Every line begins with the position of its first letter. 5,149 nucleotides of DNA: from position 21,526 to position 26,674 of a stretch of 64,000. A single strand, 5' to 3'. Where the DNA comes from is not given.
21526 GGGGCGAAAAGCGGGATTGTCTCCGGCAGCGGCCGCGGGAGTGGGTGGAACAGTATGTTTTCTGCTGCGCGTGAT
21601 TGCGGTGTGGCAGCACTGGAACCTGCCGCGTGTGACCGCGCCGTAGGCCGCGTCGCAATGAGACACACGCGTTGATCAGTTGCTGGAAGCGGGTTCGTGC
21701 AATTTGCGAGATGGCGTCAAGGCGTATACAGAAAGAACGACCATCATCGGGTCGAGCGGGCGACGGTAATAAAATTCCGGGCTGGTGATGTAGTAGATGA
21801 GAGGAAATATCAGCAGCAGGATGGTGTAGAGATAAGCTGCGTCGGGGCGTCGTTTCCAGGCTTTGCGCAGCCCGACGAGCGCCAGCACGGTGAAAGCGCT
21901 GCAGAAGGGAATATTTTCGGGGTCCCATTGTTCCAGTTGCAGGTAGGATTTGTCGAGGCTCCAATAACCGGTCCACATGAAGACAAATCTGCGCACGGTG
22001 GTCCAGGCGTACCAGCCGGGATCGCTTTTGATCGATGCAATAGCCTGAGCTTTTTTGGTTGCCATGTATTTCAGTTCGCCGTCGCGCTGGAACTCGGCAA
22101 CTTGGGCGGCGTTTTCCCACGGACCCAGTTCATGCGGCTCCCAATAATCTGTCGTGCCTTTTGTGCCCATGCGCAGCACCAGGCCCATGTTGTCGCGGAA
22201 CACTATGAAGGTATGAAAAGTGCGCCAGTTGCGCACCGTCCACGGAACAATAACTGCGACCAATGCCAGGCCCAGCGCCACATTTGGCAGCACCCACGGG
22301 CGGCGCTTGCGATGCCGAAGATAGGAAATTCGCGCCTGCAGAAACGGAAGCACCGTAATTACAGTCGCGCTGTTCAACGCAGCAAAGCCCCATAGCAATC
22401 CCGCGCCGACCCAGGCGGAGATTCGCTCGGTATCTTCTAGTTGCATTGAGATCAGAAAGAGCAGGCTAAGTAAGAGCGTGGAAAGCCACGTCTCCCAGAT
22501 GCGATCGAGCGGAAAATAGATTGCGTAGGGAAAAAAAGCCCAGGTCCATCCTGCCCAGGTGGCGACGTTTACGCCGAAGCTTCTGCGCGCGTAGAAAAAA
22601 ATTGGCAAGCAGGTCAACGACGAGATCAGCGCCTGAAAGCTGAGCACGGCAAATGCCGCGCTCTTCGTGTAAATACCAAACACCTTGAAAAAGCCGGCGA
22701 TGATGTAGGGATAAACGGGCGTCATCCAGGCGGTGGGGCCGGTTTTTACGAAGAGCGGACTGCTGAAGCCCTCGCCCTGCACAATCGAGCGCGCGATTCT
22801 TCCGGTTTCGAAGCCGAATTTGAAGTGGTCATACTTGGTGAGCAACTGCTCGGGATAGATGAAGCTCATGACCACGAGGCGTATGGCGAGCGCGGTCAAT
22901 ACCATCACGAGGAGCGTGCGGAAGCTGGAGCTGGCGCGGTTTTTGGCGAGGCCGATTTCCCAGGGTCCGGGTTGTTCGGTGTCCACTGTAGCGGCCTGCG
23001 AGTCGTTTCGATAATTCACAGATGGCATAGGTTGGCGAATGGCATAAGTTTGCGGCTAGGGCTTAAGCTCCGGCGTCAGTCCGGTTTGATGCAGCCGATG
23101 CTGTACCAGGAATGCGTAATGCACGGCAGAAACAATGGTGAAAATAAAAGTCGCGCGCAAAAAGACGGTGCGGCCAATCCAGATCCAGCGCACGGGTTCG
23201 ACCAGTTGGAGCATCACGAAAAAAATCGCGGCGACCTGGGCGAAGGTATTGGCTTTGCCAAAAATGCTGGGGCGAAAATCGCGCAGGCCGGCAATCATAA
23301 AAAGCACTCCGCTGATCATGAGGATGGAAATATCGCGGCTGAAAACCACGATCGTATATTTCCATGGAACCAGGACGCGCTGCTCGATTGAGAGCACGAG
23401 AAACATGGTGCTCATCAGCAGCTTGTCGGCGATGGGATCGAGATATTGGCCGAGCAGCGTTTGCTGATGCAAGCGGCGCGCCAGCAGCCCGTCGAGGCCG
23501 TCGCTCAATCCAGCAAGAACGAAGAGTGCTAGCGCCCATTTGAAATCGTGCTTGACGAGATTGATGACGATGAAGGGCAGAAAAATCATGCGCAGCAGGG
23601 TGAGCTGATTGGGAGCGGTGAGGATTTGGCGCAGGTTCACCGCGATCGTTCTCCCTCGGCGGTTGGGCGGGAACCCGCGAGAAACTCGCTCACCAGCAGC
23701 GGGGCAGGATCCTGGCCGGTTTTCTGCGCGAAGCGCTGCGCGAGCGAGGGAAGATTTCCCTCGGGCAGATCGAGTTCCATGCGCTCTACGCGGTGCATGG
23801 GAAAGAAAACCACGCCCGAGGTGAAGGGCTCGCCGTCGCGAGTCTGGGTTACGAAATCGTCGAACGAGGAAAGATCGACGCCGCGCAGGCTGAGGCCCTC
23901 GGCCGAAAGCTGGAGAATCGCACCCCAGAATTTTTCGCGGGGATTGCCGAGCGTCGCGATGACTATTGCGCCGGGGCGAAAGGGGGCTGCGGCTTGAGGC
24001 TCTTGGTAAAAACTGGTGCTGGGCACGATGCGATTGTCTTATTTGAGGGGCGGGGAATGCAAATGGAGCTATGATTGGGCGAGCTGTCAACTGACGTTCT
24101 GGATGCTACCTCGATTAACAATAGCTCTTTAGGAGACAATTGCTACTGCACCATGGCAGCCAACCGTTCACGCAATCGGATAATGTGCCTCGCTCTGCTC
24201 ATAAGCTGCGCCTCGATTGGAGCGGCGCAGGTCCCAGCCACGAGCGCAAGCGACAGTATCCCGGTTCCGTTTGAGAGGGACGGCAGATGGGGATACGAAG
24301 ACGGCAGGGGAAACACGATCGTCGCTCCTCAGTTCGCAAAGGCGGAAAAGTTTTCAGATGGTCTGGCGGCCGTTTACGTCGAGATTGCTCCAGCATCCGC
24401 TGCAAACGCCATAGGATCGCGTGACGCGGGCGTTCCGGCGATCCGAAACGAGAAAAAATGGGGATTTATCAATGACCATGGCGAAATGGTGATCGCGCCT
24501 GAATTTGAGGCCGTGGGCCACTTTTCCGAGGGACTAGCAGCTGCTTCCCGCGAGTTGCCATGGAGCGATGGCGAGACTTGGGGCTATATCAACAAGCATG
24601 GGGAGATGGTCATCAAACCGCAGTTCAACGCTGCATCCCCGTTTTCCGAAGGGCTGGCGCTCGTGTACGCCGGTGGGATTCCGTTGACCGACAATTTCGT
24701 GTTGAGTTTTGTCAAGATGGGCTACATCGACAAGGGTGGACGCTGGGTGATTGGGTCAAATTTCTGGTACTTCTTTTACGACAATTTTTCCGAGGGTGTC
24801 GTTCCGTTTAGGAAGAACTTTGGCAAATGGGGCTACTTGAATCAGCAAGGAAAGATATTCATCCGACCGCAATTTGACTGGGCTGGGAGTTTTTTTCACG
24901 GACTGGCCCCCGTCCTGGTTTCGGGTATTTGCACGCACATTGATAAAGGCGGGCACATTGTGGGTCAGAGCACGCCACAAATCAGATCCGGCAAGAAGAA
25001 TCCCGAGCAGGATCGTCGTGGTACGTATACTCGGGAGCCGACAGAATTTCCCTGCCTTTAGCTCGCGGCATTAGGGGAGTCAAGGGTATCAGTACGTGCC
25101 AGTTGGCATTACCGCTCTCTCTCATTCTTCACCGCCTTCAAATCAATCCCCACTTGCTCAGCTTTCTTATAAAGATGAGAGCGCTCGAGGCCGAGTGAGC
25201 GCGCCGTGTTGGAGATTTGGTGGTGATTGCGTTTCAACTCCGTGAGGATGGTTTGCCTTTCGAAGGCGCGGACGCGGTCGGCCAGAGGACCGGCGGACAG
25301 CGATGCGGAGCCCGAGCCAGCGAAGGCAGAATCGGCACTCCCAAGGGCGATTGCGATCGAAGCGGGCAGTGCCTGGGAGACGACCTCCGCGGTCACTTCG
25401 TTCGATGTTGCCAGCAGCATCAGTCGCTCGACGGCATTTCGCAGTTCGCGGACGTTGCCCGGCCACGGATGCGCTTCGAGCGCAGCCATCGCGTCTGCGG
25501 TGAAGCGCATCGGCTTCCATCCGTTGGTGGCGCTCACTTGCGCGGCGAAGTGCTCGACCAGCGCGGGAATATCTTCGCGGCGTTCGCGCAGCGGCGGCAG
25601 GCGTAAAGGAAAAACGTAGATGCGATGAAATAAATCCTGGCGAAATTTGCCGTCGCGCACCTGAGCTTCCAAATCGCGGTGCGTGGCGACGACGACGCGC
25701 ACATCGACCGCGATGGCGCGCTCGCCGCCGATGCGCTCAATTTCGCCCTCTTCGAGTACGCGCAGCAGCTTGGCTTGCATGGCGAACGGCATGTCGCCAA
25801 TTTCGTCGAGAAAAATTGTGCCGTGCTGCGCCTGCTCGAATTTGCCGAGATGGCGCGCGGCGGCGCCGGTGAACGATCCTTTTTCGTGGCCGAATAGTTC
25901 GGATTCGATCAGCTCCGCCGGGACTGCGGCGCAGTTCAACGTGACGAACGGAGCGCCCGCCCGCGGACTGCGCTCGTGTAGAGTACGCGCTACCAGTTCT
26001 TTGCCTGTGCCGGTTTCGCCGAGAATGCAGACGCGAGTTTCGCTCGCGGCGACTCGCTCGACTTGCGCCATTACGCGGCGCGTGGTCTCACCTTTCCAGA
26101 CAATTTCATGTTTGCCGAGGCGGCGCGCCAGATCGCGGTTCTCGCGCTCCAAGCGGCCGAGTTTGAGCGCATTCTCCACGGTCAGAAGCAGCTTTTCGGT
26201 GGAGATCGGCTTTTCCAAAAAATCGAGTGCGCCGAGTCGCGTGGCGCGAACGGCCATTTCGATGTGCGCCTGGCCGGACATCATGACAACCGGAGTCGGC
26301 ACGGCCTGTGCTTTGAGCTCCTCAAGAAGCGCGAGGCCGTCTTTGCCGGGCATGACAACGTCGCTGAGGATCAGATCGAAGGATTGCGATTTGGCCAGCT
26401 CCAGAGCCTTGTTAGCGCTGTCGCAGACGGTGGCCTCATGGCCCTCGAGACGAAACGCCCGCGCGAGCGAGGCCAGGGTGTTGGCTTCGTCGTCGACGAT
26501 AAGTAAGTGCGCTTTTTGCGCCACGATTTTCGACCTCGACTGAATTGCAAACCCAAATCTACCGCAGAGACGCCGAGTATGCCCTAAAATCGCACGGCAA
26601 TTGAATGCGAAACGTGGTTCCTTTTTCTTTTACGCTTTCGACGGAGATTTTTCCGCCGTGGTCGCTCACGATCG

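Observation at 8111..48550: Family of intergenic hairpins whose arms are tandem 7-8-nt arrays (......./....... plus locus-specific units), oriented relative to the downstream start codon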

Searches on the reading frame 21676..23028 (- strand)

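Call 96: search_protein_families(library=pfam, proteins=[window:21676-23028:-], max_evalue=0.00001)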
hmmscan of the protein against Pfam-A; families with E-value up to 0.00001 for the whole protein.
window:21676-23028:- (450 aa): 1 family
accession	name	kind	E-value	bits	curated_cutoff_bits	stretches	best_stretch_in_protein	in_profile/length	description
PF13231.12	PMT_2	-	8.8e-11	42.7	26.1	1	103-263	3-160/160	Dolichyl-phosphate-mannose-protein mannosyltransferase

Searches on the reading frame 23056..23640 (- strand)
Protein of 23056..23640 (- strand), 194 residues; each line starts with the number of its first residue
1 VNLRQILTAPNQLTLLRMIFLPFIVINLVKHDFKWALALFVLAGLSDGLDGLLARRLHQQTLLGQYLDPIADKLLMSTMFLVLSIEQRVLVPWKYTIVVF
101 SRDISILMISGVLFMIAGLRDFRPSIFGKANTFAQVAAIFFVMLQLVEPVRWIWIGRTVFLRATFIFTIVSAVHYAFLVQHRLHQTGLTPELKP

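Call 96: search_protein_families(library=pfam, proteins=[window:23056-23640:-], max_evalue=0.00001)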
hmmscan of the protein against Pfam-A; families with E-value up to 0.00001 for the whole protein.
window:23056-23640:- (194 aa): 1 family
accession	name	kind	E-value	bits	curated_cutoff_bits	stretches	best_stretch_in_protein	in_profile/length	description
PF01066.26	CDP-OH_P_transf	-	7.9e-33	114.4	22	1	8-156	2-138/152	CDP-alcohol phosphatidyltransferase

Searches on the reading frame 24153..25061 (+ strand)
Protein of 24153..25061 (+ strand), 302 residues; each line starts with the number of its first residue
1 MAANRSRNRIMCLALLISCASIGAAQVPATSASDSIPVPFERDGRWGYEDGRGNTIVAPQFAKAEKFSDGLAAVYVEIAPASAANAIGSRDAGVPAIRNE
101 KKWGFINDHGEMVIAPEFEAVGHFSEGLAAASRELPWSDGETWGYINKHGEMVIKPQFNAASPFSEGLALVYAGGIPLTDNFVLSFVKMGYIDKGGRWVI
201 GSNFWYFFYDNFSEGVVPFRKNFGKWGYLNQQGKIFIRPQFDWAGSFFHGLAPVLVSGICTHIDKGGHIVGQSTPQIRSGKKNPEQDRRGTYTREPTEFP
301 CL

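Call 97: search_protein_families(library=pfam, proteins=[window:24153-25061:+], max_evalue=0.00001)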
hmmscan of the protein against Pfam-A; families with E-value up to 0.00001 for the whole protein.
window:24153-25061:+ (302 aa): 1 family
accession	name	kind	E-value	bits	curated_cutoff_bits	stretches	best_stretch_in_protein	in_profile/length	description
PF14903.11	WG_beta_rep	-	3.5e-44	148.9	25.6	3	143-172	1-30/35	WG containing repeat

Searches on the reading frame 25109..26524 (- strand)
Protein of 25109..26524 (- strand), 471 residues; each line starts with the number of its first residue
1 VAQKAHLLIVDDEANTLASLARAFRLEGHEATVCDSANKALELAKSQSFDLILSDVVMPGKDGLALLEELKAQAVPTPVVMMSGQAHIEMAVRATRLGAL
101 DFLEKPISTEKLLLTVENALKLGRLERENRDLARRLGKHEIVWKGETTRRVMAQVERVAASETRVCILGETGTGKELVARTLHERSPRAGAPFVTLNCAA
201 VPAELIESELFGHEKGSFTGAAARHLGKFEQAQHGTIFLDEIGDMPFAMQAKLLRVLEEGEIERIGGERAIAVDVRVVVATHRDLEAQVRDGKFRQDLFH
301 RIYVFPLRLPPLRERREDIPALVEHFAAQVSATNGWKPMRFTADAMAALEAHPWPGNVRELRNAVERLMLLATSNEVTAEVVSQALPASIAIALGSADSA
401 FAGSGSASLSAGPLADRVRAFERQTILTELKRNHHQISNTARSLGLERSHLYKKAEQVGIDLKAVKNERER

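Call 97: search_protein_families(library=pfam, proteins=[window:25109-26524:-], max_evalue=0.00001)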
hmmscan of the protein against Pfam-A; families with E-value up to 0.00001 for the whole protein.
window:25109-26524:- (471 aa): 5 families
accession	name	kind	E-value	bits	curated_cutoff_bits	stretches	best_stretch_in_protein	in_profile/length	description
PF00158.32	Sigma54_activat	-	2e-69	233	20.2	1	145-307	5-167/168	Sigma-54 interaction domain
PF00072.30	Response_reg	-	9.4e-27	93.8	30.2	1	8-116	2-110/111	Response regulator receiver domain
PF25601.1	AAA_lid_14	-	1.7e-24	85.9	27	1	313-386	1-74/87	AAA+ ATPase lid domain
PF14532.12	Sigma54_activ_2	-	1.6e-19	71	25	1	146-312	5-138/138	Sigma-54 interaction domain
PF07728.20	AAA_5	-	7.5e-07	29.7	22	1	165-282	2-121/139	AAA domain (dynein-related subfamily)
